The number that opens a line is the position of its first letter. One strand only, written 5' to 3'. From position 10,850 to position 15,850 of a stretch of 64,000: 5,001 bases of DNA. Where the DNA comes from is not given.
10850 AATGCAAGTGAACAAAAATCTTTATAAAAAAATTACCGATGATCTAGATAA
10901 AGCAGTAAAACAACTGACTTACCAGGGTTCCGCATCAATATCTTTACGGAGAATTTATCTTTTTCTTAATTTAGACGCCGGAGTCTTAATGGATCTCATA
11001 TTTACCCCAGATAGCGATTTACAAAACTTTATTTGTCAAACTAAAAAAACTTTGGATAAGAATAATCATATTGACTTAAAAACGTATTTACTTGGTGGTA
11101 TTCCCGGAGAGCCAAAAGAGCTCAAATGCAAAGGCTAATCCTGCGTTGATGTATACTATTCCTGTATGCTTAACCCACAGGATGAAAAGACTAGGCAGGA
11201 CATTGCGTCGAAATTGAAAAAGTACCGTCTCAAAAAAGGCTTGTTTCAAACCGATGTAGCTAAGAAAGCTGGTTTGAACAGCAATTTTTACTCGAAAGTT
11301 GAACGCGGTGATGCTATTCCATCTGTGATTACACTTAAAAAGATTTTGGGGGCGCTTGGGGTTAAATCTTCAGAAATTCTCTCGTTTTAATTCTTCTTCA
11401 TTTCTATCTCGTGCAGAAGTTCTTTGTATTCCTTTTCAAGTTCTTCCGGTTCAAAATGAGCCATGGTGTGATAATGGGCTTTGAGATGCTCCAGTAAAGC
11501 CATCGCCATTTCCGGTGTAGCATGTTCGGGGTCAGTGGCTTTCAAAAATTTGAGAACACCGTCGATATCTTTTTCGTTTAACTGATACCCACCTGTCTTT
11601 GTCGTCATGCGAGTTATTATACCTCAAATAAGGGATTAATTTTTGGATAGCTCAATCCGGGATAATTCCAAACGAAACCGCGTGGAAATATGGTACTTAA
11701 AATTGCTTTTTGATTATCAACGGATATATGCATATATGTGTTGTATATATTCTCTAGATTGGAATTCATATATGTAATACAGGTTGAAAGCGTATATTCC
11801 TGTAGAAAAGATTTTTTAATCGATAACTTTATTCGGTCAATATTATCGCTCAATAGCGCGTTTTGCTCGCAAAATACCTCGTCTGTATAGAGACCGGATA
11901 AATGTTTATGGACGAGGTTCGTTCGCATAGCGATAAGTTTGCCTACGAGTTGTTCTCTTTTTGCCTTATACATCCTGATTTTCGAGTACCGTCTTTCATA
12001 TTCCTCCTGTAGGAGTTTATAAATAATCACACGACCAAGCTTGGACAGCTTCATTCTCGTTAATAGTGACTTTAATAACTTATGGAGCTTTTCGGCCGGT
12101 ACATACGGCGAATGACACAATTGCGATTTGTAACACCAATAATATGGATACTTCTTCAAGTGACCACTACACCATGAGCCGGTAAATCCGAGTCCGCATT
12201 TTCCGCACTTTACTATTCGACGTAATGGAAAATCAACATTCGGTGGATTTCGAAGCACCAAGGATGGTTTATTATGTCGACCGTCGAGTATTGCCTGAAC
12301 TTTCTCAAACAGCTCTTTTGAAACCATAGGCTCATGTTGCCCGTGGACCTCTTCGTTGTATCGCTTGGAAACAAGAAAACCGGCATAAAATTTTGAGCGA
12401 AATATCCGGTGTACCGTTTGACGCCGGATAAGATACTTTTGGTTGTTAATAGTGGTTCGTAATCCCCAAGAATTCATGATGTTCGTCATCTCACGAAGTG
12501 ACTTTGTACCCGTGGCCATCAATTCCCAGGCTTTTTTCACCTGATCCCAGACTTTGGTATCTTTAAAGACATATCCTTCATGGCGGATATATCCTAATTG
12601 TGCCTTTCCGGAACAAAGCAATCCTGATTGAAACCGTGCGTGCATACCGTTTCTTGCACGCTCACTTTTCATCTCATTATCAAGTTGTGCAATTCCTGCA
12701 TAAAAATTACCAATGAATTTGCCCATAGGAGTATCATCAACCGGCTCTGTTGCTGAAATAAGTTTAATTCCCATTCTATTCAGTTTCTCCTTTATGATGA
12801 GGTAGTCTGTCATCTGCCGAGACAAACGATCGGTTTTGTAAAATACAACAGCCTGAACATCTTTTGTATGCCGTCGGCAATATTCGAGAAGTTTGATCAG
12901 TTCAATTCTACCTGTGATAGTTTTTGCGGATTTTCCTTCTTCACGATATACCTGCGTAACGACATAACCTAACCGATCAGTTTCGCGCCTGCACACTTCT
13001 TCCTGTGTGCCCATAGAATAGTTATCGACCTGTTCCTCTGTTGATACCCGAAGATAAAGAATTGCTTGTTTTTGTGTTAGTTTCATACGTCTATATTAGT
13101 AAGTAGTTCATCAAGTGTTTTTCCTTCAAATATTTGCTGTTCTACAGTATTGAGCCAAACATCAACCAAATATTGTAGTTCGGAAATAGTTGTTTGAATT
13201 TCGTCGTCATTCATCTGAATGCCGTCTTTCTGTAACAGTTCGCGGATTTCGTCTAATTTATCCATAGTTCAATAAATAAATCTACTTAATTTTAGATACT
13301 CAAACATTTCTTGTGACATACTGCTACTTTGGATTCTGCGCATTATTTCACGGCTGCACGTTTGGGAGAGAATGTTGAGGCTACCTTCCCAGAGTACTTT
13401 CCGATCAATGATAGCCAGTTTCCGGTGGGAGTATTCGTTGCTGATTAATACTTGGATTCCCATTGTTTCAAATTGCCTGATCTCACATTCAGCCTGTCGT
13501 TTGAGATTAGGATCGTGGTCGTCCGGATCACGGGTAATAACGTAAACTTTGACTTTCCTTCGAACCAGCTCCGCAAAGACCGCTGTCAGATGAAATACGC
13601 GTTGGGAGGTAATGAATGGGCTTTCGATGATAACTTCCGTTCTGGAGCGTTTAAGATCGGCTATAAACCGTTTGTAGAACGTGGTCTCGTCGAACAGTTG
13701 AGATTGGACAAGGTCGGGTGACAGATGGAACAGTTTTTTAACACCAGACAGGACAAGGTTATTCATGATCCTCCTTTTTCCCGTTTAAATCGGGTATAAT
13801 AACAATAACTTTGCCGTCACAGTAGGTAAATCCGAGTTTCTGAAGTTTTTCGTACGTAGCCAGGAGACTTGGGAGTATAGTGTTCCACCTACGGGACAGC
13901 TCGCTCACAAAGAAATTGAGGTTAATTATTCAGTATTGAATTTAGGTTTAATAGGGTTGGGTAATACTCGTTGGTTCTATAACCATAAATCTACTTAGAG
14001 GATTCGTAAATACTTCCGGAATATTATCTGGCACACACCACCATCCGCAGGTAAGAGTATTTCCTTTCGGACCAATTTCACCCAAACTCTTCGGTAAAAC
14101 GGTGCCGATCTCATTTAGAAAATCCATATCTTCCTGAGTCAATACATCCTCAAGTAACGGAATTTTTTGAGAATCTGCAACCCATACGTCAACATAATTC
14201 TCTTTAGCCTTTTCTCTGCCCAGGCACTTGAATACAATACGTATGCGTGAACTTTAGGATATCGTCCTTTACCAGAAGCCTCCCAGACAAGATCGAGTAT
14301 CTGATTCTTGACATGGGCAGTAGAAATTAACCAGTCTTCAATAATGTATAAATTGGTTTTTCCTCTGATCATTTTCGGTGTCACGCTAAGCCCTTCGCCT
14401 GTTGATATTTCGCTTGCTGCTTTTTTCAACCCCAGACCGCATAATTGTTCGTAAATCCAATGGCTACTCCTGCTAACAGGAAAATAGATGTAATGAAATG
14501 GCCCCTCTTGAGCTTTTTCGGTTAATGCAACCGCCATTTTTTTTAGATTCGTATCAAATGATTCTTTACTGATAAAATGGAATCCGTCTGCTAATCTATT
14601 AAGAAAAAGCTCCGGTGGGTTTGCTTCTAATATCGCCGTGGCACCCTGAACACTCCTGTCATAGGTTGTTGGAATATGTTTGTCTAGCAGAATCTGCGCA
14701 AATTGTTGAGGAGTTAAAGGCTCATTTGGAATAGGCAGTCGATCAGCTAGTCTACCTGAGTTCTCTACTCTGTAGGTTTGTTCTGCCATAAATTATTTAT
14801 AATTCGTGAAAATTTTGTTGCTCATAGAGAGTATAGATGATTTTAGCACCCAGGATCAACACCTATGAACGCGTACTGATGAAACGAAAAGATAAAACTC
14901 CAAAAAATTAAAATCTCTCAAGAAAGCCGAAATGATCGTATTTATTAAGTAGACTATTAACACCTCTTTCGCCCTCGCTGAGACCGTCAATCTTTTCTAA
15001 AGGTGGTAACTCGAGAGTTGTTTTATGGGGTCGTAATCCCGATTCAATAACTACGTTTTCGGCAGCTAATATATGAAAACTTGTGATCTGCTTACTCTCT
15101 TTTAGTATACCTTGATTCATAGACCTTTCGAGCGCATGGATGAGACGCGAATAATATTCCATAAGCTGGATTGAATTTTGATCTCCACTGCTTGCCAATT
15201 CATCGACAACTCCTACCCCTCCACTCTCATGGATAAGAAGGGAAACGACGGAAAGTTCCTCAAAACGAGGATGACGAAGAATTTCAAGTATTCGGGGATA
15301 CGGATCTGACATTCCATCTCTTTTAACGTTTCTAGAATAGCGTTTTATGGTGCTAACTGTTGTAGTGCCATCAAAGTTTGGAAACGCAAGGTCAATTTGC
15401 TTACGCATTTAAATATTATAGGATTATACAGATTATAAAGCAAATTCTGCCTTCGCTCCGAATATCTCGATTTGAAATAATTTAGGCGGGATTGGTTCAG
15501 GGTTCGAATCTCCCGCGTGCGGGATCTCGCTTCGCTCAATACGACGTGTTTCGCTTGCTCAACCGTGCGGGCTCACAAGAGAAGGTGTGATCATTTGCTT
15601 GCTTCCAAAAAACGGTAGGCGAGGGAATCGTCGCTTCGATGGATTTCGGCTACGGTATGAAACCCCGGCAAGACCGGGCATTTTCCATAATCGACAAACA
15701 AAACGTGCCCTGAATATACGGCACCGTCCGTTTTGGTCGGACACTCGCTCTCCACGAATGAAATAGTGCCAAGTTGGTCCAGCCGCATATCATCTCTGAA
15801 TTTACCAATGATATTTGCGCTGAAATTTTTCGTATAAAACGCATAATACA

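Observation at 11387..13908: Single-HKD phospholipase-D-family nuclease in an operon with a large serine recombinase and two tiny ORFs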

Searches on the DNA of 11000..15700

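Call 43: search_rna_families(source=window, start=11000, end=15700, threshold=evalue, max_evalue=1)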
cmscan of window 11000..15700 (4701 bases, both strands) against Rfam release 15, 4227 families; matches with E-value up to 1: 0.
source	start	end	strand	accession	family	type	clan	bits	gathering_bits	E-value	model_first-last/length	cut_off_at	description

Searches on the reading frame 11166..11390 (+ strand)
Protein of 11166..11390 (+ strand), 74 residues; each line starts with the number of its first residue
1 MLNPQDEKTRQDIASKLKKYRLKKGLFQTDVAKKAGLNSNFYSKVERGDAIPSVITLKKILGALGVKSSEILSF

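Call 3: search_protein_families(library=pfam, proteins=[window:11166-11390:+], max_evalue=0.1)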
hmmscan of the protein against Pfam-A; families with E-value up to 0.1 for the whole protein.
window:11166-11390:+ (74 aa): 5 families
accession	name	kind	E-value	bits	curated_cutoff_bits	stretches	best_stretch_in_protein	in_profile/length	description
PF01381.28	HTH_3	-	2.9e-13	50.1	23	1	17-70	1-54/55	Helix-turn-helix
PF13560.12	HTH_31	-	8.5e-07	29.6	27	1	14-68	3-58/64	Helix-turn-helix domain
PF12844.13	HTH_19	-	1.7e-05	25.1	30.2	1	15-72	2-59/64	Helix-turn-helix domain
PF13443.12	HTH_26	-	3.1e-05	24.6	22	1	16-74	1-60/63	Cro/C1-type HTH DNA-binding domain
PF21716.3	dnstrm_HI1420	-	0.07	13.4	27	1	28-68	46-86/90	Probable addiction module antidote protein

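Call 32: search_protein_families(library=ncbifam, proteins=[window:11166-11390:+], max_evalue=0.01)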
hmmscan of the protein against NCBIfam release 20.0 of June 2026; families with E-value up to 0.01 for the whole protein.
window:11166-11390:+ (74 aa): 11 families
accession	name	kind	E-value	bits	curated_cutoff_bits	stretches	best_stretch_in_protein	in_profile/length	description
NF041951.1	phage_RstR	subfamily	1.8e-10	41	80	1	13-68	3-58/108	RstR family transcriptional repressor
TIGR03070.1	couple_hipB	subfamily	1.4e-08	34.6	71.65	1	12-66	2-56/58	type II toxin-antitoxin system Y4mF family antitoxin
NF006015.0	PRK08154.1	subfamily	1.1e-06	28.1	204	1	6-72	24-90/314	anaerobic benzoate catabolism transcriptional regulator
NF007408.0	PRK09943.1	equivalog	2.5e-06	27.2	211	1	14-72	9-67/185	HTH-type transcriptional regulator PuuR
NF046032.1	TransRegSlrRBacil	equivalog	4.8e-06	26.7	250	1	17-71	6-61/149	HTH-type transcriptional regulator SlrR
NF047948.1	male_kill_WMK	equivalog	7.4e-06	25.6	300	1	10-72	3-65/300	WO male-killing family protein Wmk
TIGR00270.2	TIGR00270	equivalog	9e-06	25.6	110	1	7-67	70-130/159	multiprotein bridging factor aMBF1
NF007271.0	PRK09726.1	equivalog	3.7e-05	23.6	79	1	11-67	11-67/88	type II toxin-antitoxin system antitoxin HipB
NF041677.1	trans_regClgR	equivalog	0.00071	19.6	170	1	10-73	6-69/113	transcriptional regulator ClgR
TIGR03830.1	CxxCG_CxxCG_HTH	subfamily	0.00076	19.3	61.8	1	6-55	59-108/127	type II TA system antitoxin MqsA family protein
NF010465.0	PRK13890.1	equivalog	0.0035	17.4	96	1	23-67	16-60/121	conjugal transfer protein TrbA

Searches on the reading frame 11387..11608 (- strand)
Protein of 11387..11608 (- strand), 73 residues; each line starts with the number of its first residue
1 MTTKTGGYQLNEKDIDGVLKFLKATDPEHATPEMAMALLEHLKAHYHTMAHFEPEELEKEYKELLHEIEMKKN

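Call 3: search_protein_families(library=pfam, proteins=[window:11387-11608:-], max_evalue=0.1)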
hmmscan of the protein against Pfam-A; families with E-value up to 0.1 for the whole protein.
window:11387-11608:- (73 aa): 2 families
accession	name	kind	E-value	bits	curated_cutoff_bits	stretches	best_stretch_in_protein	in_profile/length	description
PF08463.15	EcoEI_R_C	-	0.023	15.2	24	1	19-64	19-59/163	EcoEI R protein C-terminal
PF18595.6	Nuf2_DHR10-like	-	0.026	15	28.4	1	2-68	22-87/117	Nuf2, DHR10-like domain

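Call 7: search_protein_families(library=padloc, proteins=[window:11387-11608:-], max_evalue=0.01)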
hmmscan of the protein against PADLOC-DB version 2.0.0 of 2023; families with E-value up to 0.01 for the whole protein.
window:11387-11608:- (73 aa): 0 families

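Call 32: search_protein_families(library=ncbifam, proteins=[window:11387-11608:-], max_evalue=0.01)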
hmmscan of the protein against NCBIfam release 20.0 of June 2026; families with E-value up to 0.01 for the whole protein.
window:11387-11608:- (73 aa): 0 families
